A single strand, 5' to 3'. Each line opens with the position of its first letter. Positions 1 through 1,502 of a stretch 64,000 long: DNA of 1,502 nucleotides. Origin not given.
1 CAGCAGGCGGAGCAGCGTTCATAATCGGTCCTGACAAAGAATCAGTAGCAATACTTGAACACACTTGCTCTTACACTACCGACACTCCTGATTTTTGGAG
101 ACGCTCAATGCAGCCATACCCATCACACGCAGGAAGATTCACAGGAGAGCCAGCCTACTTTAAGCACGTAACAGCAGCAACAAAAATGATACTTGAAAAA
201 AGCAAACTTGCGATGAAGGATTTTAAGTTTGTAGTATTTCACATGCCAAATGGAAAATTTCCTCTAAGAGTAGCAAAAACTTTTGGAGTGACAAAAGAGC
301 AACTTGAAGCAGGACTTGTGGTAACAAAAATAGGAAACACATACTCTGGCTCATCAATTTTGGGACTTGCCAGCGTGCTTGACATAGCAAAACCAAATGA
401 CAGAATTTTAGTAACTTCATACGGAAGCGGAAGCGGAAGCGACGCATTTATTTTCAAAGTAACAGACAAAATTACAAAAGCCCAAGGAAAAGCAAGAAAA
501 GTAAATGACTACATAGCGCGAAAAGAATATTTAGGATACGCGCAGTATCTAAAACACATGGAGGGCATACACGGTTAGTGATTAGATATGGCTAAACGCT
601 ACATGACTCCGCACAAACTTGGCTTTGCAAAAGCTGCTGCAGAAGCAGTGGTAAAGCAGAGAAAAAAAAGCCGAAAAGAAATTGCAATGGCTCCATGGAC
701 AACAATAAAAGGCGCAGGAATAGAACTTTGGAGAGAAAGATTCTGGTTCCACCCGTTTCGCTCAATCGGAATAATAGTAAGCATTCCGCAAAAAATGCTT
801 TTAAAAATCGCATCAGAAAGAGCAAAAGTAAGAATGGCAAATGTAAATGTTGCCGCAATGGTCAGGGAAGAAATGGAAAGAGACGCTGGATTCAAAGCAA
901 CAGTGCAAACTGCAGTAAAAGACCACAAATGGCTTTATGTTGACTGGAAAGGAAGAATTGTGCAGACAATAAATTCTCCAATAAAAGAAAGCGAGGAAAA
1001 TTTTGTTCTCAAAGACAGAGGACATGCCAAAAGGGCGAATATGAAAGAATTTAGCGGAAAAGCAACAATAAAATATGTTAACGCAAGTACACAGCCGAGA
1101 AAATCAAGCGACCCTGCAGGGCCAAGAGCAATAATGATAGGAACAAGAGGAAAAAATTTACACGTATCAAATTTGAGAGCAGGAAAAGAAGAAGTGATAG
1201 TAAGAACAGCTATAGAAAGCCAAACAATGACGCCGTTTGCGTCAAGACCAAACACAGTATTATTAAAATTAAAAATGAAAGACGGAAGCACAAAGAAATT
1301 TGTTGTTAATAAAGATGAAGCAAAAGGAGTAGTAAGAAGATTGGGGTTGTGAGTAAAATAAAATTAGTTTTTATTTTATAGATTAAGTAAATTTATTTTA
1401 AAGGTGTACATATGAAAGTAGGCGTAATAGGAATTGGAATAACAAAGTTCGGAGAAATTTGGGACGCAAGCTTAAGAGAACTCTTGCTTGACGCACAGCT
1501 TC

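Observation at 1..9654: Alternative (AcnX/UbiD-route) mevalonate operon with three unrecognised ORFs interleaved and no HMG-CoA reductase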

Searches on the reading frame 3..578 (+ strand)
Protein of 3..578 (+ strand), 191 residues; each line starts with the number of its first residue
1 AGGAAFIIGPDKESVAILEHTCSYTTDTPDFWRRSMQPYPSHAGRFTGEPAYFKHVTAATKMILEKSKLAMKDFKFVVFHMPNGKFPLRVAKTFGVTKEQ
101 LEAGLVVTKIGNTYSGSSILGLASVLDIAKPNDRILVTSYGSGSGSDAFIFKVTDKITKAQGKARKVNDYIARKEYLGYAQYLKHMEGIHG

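Call 3: search_protein_families(library=pfam, proteins=[window:3-578:+], max_evalue=0.1)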
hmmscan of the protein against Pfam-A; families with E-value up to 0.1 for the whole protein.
window:3-578:+ (191 aa): 3 families
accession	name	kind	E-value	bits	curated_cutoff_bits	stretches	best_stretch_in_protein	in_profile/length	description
PF08541.16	ACP_syn_III_C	-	2.3e-09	37.7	26.6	1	64-152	1-89/90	3-Oxoacyl-[acyl-carrier-protein (ACP)] synthase III C terminal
PF08540.16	HMG_CoA_synt_C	-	2.4e-08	34.4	25.1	1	97-161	140-209/280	Hydroxymethylglutaryl-coenzyme A synthase C terminal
PF18488.6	WYL_3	-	0.1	13.5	25.3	0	151-186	25-60/63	WYL domain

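Call 4: search_protein_families(library=ncbifam, proteins=[window:3-578:+], max_evalue=0.1)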
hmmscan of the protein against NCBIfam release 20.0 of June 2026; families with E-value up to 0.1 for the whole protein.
window:3-578:+ (191 aa): 9 families
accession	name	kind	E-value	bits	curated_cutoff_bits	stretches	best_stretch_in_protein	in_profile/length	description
NF003274.0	PRK04262.1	equivalog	2.6e-84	283.2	244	1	1-188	157-343/347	hydroxymethylglutaryl-CoA synthase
TIGR00748.1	HMG_CoA_syn_Arc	equivalog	9.7e-75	251.9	353.35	1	1-186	156-340/345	hydroxymethylglutaryl-CoA synthase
TIGR01835.1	HMG-CoA-S_prok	equivalog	4.9e-20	71.7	360.35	1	1-184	153-347/382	hydroxymethylglutaryl-CoA synthase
TIGR01833.1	HMG-CoA-S_euk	equivalog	1.1e-06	28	286.2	1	103-169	322-392/457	hydroxymethylglutaryl-CoA synthase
NF041302.1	HMG_CoAsyn_Halo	equivalog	3.9e-06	26.1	800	1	105-184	320-405/443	hydroxymethylglutaryl-CoA synthase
NF006829.0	PRK09352.1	subfamily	1.7e-05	24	249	1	54-147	222-315/322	beta-ketoacyl-ACP synthase 3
TIGR00747.1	fabH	subfamily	7.8e-05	21.9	292.1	1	55-147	224-316/322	beta-ketoacyl-ACP synthase III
NF005703.0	PRK07515.1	equivalog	0.00024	20.1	304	1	58-145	276-364/373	beta-ketoacyl-ACP synthase III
NF004623.0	PRK05963.1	equivalog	0.0049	16.2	437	1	56-153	231-328/328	beta-ketoacyl-ACP synthase III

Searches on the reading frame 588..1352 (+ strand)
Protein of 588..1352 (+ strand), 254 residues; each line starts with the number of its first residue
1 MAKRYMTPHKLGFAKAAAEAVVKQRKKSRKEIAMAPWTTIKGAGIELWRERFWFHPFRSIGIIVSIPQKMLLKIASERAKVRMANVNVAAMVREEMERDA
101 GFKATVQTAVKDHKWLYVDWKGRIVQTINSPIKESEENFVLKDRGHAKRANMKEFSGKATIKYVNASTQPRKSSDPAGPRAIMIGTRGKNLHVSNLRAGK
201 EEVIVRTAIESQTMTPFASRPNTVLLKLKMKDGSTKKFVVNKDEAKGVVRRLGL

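Call 3: search_protein_families(library=pfam, proteins=[window:588-1352:+], max_evalue=0.1)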
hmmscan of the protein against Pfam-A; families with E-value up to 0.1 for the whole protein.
window:588-1352:+ (254 aa): 0 families

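Call 4: search_protein_families(library=ncbifam, proteins=[window:588-1352:+], max_evalue=0.1)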
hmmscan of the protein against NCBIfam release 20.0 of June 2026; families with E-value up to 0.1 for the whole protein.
window:588-1352:+ (254 aa): 0 families

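Call 12: find_homologous_proteins(query=window:588-1352:+, max_evalue=0.01)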
Query window:588-1352:+ (254 aa): 2 proteins with E <= 0.01 among 623 candidates.
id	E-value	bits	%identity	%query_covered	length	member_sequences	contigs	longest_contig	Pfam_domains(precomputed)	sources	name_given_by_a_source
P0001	1.5e-157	540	100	98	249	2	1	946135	-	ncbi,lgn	-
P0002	4.9e-136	470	82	100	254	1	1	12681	-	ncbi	-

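Call 21: find_homologous_proteins(query=A1, max_evalue=0.01)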
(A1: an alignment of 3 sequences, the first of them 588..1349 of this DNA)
Query A1 (3 sequences) (254 aa, profile of the alignment): 3 proteins with E <= 0.01 among 7225 candidates.
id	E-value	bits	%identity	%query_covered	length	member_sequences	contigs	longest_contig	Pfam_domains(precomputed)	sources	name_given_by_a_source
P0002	2.3e-146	504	82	100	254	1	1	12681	-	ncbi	-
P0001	7.4e-143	493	100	98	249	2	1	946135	-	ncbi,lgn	-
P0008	3.2e-117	409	33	100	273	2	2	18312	-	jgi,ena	-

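Call 56: predict_structure(alignment_id=A3)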
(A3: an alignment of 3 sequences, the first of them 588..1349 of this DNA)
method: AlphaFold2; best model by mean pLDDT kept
length: 254 residues; sequences in the alignment: 3
mean_pLDDT: 51.5   pTM: 0.37
mean pLDDT of the five models: 51.5, 49.7, 48.8, 48.0, 45.9
residues with pLDDT >= 90: 15; 70-90: 57; 50-70: 32; < 50: 150
segments of 3 or more residues with pLDDT < 50: 1-74, 81-90, 105-160, 175-179
pLDDT, mean of each block of 10 residues (from residue 1): 23 37 42 36 30 29 39 49 41 53 48 36 32 27 27 31 68 50 76 69 84 83 88 89 88 85
secondary structure, 60 per line:
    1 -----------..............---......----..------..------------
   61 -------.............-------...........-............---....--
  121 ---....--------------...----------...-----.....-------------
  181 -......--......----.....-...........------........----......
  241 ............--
elements in order: H12-25 H29-34 H68-80 H88-98 H100-111 E115-118 E124-127 E163-167 E182-187 E190-195 E200-204 E209-216 E223-230 E235-241 H242-252

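Call 57: find_encoding_contigs(protein=P0001, flank=10000, max_places=2)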
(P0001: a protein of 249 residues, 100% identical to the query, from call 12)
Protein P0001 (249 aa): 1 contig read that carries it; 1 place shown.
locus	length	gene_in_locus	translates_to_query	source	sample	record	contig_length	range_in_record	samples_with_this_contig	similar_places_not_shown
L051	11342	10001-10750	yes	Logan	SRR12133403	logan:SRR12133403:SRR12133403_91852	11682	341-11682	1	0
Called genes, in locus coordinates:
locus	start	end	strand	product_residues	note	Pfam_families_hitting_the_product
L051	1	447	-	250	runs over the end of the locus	PF02535:Zip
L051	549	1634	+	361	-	PF00348:polyprenyl_synt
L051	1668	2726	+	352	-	PF01070:FMN_dh, PF01645:Glu_synthase (weak)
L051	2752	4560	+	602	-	PF17957:Big_7 (weak)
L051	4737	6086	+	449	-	PF14691:Fer4_20, PF01262:AlaDh_PNT_C (faint), PF01946:Thi4 (weak), PF01593:Amino_oxidase (faint), PF07992:Pyr_redox_2, PF13450:NAD_binding_8 (weak), PF13738:Pyr_redox_3, PF00070:Pyr_redox (weak)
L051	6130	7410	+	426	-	PF00368:HMG-CoA_red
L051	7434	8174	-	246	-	PF02535:Zip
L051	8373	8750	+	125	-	PF08753:NikR_C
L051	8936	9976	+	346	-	PF01154:HMG_CoA_synt_N, PF08541:ACP_syn_III_C, PF08540:HMG_CoA_synt_C (weak)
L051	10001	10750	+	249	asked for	-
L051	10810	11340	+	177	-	?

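Call 73: search_protein_families(library=padloc, proteins=[window:588-1352:+], max_evalue=0.1)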
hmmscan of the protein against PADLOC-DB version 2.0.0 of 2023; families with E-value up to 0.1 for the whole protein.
window:588-1352:+ (254 aa): 0 families

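Call 74: search_protein_families(library=phrogs, proteins=[window:588-1352:+], max_evalue=0.1)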
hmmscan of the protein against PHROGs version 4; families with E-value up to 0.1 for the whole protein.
window:588-1352:+ (254 aa): 0 families

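Call 85: search_protein_families(library=pfam, alignment_id=A7, max_evalue=1)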
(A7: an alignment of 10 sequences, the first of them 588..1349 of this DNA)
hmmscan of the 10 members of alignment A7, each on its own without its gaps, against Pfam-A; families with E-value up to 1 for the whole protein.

A. member 1, window:588-1349:+ (254 aa): 0 families

B. families by the number of members that match (of 10 scanned): 6 families
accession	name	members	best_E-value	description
PF18566.7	Ldi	1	0.11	Linalool dehydratase/isomerase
PF17129.9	Peptidase_M99_C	1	0.12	C-terminal domain of metallo-carboxypeptidase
PF04797.18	Herpes_ORF11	1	0.13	Herpesvirus dUTPase protein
PF02663.19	FmdE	1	0.15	FmdE, Molybdenum formylmethanofuran dehydrogenase operon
PF13137.11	DUF3983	1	0.19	Protein of unknown function (DUF3983)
PF16619.10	SUIM_assoc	1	0.2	Unstructured region C-term to UIM in Ataxin3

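Call 87: search_solved_structures(query=A7, max_evalue=10)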
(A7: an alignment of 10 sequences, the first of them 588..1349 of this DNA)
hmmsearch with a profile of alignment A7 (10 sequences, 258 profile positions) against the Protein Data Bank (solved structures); distinct sequences matched with E-value up to 10: 3.
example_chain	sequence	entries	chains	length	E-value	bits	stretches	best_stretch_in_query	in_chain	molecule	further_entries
4ljs_A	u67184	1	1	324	0.43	13.3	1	157-238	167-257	Periplasmic binding protein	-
3of3_A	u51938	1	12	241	0.73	12.5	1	63-100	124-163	Purine nucleoside phosphorylase deoD-type 1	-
1vhj_A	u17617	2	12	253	0.85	12.3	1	63-100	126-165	purine nucleoside phosphorylase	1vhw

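Call 91: find_related_loci(query=A1, collection=viral_contigs, flank=5000)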
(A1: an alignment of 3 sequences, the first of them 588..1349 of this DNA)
Query A1 (254 aa) in viral_contigs; peptide patterns used: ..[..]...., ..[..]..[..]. (x = any residue, [..] = any of these).
46 stretches matched a pattern, but none encodes a relative of the query by tblastn (E <= 1e-3).

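Call 97: list_cluster_members(proteins=[P0001, P0003, P0002, P0006, P0007, P0008, P0010, P0012, P0013, P0015])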
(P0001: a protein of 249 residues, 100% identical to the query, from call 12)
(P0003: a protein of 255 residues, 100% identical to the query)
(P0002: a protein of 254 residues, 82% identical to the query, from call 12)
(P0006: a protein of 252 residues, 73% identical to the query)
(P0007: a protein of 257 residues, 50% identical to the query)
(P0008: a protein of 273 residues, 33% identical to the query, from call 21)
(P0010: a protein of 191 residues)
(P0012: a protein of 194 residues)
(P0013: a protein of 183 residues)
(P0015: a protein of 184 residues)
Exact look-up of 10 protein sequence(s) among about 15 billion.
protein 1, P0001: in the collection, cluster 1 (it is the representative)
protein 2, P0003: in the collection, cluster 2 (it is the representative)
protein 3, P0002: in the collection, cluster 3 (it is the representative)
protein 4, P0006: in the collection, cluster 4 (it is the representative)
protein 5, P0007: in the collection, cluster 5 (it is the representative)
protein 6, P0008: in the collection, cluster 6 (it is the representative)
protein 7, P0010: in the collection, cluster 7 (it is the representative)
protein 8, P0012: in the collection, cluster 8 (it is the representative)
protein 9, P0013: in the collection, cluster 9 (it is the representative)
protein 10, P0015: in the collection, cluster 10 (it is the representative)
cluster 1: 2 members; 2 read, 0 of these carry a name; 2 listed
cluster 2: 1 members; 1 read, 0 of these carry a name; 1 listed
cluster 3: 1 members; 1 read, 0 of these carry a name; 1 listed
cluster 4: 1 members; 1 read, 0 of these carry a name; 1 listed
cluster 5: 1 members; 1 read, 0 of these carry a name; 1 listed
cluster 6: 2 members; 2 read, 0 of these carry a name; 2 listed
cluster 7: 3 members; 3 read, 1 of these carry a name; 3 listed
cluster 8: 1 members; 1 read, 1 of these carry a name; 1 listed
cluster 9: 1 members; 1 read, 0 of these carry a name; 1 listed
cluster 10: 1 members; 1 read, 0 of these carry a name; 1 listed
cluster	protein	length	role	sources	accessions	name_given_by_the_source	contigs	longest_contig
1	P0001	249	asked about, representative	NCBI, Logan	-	-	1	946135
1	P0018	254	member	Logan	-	-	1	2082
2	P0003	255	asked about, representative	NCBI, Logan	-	-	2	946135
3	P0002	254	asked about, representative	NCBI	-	-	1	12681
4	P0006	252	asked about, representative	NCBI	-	-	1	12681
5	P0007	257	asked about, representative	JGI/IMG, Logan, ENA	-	-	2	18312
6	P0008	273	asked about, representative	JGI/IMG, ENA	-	-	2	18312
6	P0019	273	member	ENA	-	-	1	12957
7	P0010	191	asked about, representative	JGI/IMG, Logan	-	hypothetical protein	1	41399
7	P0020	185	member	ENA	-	-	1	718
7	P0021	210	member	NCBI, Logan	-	-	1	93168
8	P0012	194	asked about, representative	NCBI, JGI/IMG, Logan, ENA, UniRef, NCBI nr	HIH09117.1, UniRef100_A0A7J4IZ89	MAG TPA: hypothetical protein HA254_00435 [Candidatus Diapherotrites archaeon] | Uncharacterized protein n=1 Tax=Candidatus Iainarchaeum sp. TaxID=3101447 ... | hypothetical protein [Candidatus Diapherotrites archaeon]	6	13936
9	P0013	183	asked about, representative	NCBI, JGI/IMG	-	-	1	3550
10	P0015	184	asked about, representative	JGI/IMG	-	-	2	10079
